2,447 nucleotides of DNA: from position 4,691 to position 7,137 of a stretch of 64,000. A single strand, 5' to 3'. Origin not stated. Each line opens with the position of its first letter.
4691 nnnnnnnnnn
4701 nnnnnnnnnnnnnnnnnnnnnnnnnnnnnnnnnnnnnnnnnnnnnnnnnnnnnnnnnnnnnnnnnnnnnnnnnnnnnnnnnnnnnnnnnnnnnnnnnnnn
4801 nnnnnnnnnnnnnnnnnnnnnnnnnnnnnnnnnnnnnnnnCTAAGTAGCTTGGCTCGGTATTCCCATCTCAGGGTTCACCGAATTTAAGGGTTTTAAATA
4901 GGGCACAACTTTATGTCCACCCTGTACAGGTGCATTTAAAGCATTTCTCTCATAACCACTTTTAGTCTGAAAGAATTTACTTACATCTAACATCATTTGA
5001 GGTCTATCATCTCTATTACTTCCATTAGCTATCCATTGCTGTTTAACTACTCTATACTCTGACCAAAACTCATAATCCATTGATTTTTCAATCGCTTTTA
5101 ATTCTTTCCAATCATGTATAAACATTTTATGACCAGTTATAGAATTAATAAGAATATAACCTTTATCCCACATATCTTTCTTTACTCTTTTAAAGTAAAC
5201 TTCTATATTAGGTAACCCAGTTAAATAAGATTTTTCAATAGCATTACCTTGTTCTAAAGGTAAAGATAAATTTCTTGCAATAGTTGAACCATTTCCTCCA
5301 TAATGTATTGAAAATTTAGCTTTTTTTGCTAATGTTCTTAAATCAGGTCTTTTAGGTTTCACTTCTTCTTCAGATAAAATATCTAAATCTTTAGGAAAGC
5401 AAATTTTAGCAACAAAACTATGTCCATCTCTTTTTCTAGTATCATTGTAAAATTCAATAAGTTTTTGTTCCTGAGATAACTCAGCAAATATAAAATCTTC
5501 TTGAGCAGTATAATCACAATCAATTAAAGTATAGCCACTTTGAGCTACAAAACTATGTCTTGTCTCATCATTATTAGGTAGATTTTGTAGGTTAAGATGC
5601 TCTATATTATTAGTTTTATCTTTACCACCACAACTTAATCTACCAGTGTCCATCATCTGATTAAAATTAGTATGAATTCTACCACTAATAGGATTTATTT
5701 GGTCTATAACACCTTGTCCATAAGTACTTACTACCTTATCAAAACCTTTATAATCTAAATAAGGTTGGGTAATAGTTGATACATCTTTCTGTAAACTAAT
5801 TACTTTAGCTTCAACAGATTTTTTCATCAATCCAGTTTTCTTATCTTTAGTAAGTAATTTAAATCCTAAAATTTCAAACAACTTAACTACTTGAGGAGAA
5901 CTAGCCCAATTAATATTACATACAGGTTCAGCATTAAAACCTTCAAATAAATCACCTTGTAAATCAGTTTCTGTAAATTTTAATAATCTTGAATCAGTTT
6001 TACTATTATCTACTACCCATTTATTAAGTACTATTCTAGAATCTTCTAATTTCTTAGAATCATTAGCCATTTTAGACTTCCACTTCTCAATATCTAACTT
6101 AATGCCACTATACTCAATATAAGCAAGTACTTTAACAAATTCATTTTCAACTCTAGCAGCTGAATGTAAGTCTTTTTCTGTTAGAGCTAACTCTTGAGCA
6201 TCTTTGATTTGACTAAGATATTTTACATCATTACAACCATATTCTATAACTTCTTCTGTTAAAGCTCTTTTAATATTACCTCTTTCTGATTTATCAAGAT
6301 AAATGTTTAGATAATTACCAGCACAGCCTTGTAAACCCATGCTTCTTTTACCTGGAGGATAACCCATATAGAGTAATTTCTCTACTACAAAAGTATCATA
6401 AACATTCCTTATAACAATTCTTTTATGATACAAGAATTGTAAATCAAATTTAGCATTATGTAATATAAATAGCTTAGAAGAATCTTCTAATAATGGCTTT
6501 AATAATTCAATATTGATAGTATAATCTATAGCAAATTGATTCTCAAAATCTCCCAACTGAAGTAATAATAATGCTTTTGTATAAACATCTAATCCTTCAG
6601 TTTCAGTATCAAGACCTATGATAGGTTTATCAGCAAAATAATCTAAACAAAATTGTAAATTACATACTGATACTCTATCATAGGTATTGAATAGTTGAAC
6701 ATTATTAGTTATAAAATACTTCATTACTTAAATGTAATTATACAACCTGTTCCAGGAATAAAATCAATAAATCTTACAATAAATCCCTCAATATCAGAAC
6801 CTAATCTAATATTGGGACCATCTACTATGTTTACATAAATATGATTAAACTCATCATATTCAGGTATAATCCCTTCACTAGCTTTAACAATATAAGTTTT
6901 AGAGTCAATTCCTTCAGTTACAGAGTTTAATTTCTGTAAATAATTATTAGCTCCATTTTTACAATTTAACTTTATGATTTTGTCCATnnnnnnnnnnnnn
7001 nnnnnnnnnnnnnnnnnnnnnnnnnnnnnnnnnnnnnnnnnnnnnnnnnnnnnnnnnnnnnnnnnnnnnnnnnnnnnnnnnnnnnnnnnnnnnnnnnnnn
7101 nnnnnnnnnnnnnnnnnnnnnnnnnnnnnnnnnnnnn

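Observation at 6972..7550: Membrane-anchored retropepsin-like aspartic protease in the replication module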

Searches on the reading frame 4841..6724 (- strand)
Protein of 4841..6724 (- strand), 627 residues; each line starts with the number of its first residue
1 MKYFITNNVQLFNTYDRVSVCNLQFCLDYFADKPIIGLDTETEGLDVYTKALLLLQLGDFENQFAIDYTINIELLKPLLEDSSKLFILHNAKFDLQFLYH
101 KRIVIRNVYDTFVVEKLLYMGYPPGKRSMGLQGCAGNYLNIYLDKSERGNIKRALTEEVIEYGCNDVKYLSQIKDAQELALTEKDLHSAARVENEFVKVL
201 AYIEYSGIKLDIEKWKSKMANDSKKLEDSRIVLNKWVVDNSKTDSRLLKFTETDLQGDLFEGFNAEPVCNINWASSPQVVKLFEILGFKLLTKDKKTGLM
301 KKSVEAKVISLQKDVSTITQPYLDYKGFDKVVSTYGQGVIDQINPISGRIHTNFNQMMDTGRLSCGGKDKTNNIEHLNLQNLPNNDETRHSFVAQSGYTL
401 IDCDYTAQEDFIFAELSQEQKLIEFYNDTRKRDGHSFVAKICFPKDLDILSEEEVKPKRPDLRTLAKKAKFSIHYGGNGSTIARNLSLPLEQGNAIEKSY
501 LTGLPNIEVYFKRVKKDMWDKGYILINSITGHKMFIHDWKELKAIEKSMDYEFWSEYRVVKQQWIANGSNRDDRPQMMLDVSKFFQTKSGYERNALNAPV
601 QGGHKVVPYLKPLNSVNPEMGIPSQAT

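Call 24: search_dna_similar(query=window:4841-6724:-, collection=phages, mode=protein, max_rows=12)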
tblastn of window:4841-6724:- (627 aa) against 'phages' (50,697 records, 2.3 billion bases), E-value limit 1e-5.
Records with a match: 1277; places in all: 1277; records where one place covers at least 80% of the query: 263.
Best place of each record, by identity: <60% 1277.
By first word of the organism name: Mycobacterium 438; Salmonella 101; Pseudomonas 97; Gordonia 86; Klebsiella 81; Vibrio 66; Escherichia 49; Rhodococcus 39; Clostridium 35; Bacteroides 30; and 43 more.
By host as written in the record: Mycobacterium smegmatis mc2 155 325; - 101; Mycobacterium smegmatis mc#155 56; Gordonia terrae 3612 37; Vibrio harveyi BAA-1116 36; Pseudomonas aeruginosa 36; Rhodococcus erythropolis RIA 643 33; Clostridium sporogenes ATCC-15579 30; and 229 more.
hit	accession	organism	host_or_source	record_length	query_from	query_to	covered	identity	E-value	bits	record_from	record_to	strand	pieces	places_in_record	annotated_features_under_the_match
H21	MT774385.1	uncultured phage cr108_1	human feces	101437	1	602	96%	45.0%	2e-153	495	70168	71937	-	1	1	DNA polymerase I | hypothetical protein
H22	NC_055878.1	uncultured phage cr108_1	human feces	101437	1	602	96%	45.0%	2e-153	495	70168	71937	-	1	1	DNA polymerase I | hypothetical protein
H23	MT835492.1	Bacteriophage sp.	human fecal samples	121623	1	601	96%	43.2%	6e-136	444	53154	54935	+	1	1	record has no annotation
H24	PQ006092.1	bajarodcaudo virus 1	Chaetodipus spinatus feces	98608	1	596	95%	43.5%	1e-147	478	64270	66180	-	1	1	Prex DNA polymerase | hypothetical protein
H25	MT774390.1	uncultured phage cr85_1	human feces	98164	1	585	93%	44.1%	8e-158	508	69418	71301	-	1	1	DNA polymerase I | aspartyl protease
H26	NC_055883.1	uncultured phage cr85_1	human feces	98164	1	585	93%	44.1%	8e-158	508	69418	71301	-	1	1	DNA polymerase I | aspartyl protease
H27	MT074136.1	Bacteroides phage DAC15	Bacteroides thetaiotaomicron VPI-5484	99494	3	585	93%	43.9%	3e-149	483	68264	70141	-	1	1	hypothetical protein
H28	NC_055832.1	Bacteroides phage DAC15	Bacteroides thetaiotaomicron VPI-5484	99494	3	585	93%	43.9%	3e-149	483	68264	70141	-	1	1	hypothetical protein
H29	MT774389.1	uncultured phage cr116_1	human feces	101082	1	626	100%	40.8%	2e-128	422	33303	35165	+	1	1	DNA polymerase I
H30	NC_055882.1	uncultured phage cr116_1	human feces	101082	1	626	100%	40.8%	2e-128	422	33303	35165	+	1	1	DNA polymerase I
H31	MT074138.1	Bacteroides phage DAC17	Bacteroides thetaiotaomicron VPI-5486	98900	3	585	93%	43.8%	2e-149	484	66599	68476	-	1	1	hypothetical protein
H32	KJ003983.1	IAS virus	Homo sapiens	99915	1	602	96%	41.9%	8e-135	441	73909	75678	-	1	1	record has no annotation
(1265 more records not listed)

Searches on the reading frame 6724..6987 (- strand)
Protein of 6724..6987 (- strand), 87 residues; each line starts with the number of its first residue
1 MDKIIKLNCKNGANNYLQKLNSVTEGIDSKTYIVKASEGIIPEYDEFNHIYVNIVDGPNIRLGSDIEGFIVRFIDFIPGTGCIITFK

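Call 45: search_protein_families(library=pfam, proteins=[window:6724-6987:-], max_evalue=0.01)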
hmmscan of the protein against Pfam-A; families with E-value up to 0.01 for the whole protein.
window:6724-6987:- (87 aa): 0 families

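Call 59: find_homologous_proteins(query=window:6724-6987:-, max_evalue=0.001)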
Query window:6724-6987:- (87 aa): 11 proteins with E <= 0.001 among 11 candidates.
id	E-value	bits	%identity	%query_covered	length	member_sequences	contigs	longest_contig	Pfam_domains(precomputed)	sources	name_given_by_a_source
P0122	2.3e-51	189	100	100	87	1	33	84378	-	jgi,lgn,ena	jgi:hypothetical protein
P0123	2.0e-35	139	71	100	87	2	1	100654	-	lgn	-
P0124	2.3e-29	119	68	100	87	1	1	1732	-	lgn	-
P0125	1.3e-28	117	66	100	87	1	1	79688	-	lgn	-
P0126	1.9e-28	116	66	100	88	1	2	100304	-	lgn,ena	-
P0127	2.2e-28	116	64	100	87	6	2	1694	-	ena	-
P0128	2.5e-28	116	62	100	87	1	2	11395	-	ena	-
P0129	3.3e-27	112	60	100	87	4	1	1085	-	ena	-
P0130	8.8e-26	108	57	100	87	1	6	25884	-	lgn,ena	-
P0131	2.9e-25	106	60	100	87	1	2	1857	-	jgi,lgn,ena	jgi:hypothetical protein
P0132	3.2e-24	103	58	99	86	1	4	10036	-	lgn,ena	-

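Call 67: predict_structure(alignment_id=A3)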
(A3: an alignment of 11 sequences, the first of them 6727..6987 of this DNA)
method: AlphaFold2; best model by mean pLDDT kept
length: 87 residues; sequences in the alignment: 11
mean_pLDDT: 86.7   pTM: 0.72
mean pLDDT of the five models: 86.7, 64.2, 62.4, 55.9, 53.4
residues with pLDDT >= 90: 38; 70-90: 47; 50-70: 1; < 50: 1
segments of 3 or more residues with pLDDT < 50: none
pLDDT, mean of each block of 10 residues (from residue 1): 77 86 82 90 90 90 90 87 90
secondary structure, 60 per line:
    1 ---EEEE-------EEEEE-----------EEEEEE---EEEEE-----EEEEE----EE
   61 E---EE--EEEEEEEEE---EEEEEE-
elements in order: E4-7 E15-19 E31-36 E40-44 E50-54 E59-61 E69-77 E81-86

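Call 71: fold_search(model_id=the predicted structure, library=pdb)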
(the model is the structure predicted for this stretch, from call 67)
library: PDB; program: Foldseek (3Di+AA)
matches with E <= 10: 249; with E <= 0.001: 0
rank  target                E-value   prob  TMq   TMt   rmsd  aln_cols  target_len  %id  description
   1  6u5h_A                2.8e-01  0.13  0.19  0.08  11.3        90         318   11  CryoEM Structure of Pyocin R2 - precontracted - hub (released 2020-04-15)
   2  8hr5_A                3.8e-01  0.23  0.25  0.07  12.7        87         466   10  Cryo-EM structure of the CnCas12f1-sgRNA-DNA complex (released 2023-09-06)
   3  7qvk_BBB              1.3e+00  0.06  0.18  0.16  12.3        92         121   12  NM-02 in complex with HER2-ECD (released 2023-02-01)
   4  7ran_E                1.5e+00  0.05  0.19  0.11  12.7        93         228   11  5-HT2AR bound to a novel agonist in complex with a mini-Gq protein and an active-state stabilizing single-chain variab (released 2022-07-06)
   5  8im1_D                1.5e+00  0.06  0.21  0.16  12.5        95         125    8  mCherry-LaM1 complex (released 2023-06-21)
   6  5hvh_B                1.5e+00  0.06  0.20  0.15  12.3        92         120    9  Crystal Structure of Thrombin-activatable Fibrinolysis Inhibitor in Complex with two Inhibitory Nanobodies (released 2016-06-22)
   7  9lof_B                1.6e+00  0.06  0.21  0.10  12.7       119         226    8  Cryo-EM structure of SFTSV Gn in complex with ZS01S-336 (released 2026-01-28)
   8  7qh3_B                2.0e+00  0.05  0.20  0.14  11.3        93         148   12  Crystal structure of the anti-sigma factor RsfG from Streptomyces tsukubaensis NRRL18488 (released 2022-12-21)
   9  8iyk_F                2.0e+00  0.04  0.20  0.03  14.5       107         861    9  Tail tip conformation 1 of phage lambda tail (released 2023-10-18)
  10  3lzf_H                2.0e+00  0.03  0.18  0.10  19.3       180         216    3  Crystal Structure of Fab 2D1 in Complex with the 1918 Influenza Virus Hemagglutinin (released 2010-04-07)
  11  2e1b                  2.2e+00  0.07  0.24  0.10  13.3       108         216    9  Crystal structure of the AlaX-M trans-editing enzyme from Pyrococcus horikoshii (released 2007-03-06)
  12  7pi7_A                2.2e+00  0.05  0.24  0.10  14.1       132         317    8  PfCyRPA bound to monoclonal antibody Cy.002 Fab fragment (released 2022-02-09)
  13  8id9_S                2.2e+00  0.04  0.19  0.11  12.1        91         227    9  Cryo-EM structure of the eicosapentaenoic acid bound GPR120-Gi complex (released 2023-03-15)
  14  4d0u_C                2.3e+00  0.12  0.34  0.29  11.1       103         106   11  Crystal structure of the fiber head domain of the Atadenovirus snake adenovirus 1, selenomethionine-derivative (released 2014-12-17)
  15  7wth_H                2.3e+00  0.06  0.23  0.19  12.4        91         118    9  SARS-CoV-2 Omicron variant spike RBD in complex with Fab XGv264 (released 2022-12-14)
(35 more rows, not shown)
